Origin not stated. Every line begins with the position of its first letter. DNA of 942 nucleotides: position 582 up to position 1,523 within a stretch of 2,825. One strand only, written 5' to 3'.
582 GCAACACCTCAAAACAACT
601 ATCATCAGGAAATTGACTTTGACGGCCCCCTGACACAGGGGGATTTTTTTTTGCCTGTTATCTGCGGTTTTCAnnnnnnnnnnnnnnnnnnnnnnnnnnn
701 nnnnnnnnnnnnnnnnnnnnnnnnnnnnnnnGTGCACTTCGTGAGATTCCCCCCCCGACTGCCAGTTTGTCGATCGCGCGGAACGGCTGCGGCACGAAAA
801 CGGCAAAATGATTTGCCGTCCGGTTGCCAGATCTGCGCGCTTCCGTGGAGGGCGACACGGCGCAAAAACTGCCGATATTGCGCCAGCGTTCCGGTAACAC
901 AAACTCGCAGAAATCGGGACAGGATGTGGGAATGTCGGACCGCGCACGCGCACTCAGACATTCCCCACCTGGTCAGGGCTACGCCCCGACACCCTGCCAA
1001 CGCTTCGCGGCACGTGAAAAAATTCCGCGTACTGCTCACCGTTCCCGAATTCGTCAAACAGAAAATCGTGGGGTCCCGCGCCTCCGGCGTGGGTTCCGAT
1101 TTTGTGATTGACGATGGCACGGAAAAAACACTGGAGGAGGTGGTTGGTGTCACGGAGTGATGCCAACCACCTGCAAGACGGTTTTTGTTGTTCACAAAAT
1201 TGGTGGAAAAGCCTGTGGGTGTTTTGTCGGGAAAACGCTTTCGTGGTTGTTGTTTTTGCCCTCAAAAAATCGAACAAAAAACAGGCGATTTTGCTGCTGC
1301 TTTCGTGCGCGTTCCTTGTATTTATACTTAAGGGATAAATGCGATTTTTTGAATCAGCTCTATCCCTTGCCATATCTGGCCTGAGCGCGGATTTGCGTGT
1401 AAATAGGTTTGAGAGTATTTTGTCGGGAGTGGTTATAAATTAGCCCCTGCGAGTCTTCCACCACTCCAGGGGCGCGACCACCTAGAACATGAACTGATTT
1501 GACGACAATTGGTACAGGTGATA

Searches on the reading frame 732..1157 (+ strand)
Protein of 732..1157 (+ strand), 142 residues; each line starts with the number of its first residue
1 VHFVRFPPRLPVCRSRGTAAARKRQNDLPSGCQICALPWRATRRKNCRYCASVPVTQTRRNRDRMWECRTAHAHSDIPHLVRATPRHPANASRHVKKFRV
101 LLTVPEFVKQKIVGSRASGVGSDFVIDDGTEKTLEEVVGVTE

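Call 61: search_protein_families(proteins=[window:732-1157:+], library=ncbifam, max_evalue=1)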
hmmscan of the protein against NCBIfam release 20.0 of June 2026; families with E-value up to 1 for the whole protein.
window:732-1157:+ (142 aa): 1 family
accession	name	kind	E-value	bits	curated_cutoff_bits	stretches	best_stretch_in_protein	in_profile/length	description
NF038367.1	OM_lipo_TUL4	subfamily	0.18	12.1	75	1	26-70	78-119/149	TUL4 family lipoprotein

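Call 65: profile_search(protein=window:732-1157:+)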
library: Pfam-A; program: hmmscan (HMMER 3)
A. the first sequence (142 residues): domains with independent E <= 10: 1; with E <= 0.001: 0
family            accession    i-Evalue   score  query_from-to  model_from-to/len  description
YTV               PF07639.16      0.057    13.9      39-60          7-28/43  YTV

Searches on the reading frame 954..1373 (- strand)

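Call 61: search_protein_families(proteins=[window:954-1373:-], library=ncbifam, max_evalue=1)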
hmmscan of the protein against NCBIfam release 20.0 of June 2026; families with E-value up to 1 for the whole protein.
window:954-1373:- (139 aa): 1 family
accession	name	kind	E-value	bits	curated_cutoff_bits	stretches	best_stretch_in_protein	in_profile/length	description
NF033190.2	inl_like_NEAT_1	exception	0.28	9.4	1275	1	76-119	708-748/754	NEAT domain-containing leucine-rich repeat protein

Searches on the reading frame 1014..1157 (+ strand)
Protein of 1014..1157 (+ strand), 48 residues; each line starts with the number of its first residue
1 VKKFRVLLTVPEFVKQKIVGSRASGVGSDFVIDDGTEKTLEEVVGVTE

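Call 61: search_protein_families(proteins=[window:1014-1157:+], library=ncbifam, max_evalue=1)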
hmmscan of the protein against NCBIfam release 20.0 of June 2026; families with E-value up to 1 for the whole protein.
window:1014-1157:+ (48 aa): 0 families

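Call 67: list_cluster_members(proteins=[window:1014-1157:+, L002:1786-1929:+, window:732-1157:+])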
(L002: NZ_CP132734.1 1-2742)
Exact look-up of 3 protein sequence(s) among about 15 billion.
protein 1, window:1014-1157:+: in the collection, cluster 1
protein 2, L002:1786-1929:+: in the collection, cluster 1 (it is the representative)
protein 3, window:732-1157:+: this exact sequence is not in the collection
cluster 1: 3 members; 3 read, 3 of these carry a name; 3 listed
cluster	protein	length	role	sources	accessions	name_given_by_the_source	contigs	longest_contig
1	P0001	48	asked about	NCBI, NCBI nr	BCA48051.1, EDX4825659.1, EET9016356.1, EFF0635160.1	hypothetical protein [Escherichia coli]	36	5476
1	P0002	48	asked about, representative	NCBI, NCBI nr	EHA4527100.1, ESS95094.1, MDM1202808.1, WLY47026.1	hypothetical protein [Escherichia coli]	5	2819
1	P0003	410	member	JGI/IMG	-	teichuronic acid biosynthesis glycosyltransferase TuaC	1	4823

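Call 70: find_homologous_proteins(query=window:1014-1157:+, max_evalue=0.01)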
Query window:1014-1157:+ (48 aa): 18 proteins with E <= 0.01 among 19 candidates.
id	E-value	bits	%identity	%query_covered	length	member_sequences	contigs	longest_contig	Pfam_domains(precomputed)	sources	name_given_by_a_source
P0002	1.9e-21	91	98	100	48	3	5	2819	-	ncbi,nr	ncbi:hypothetical protein [Escherichia coli]|nr:hypothetical protein [Escherichia coli] EHA4527100.1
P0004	6.2e-21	89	98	100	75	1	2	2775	-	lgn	-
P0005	8.0e-21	89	98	100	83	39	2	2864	-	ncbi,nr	ncbi:hypothetical protein VXS78_24970, partial [Escherichia coli]|nr:hypothetical protein [Escherich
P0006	2.5e-18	81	92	100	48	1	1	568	-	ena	-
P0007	2.2e-15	72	87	98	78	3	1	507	-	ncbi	ncbi:hypothetical protein ABFP36_24380 [Salmonella enterica subsp. enterica serovar Kentucky]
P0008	1.7e-14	69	85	98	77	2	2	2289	-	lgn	-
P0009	2.2e-14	69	83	98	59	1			-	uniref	uniref:hypothetical protein n=1 Tax=Escherichia coli TaxID=562 RepID=UPI0015D63DED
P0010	2.5e-14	69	81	100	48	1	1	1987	-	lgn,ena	-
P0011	3.3e-14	68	85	98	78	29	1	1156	-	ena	-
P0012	6.4e-14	68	83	98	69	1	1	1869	-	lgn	-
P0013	3.8e-13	65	81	98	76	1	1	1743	-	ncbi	-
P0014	2.4e-12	63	81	100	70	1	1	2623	-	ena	-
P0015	1.4e-11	60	78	96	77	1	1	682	-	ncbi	-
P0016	2.5e-11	60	79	98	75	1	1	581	-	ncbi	-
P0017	3.3e-11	59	82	69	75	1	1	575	-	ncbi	-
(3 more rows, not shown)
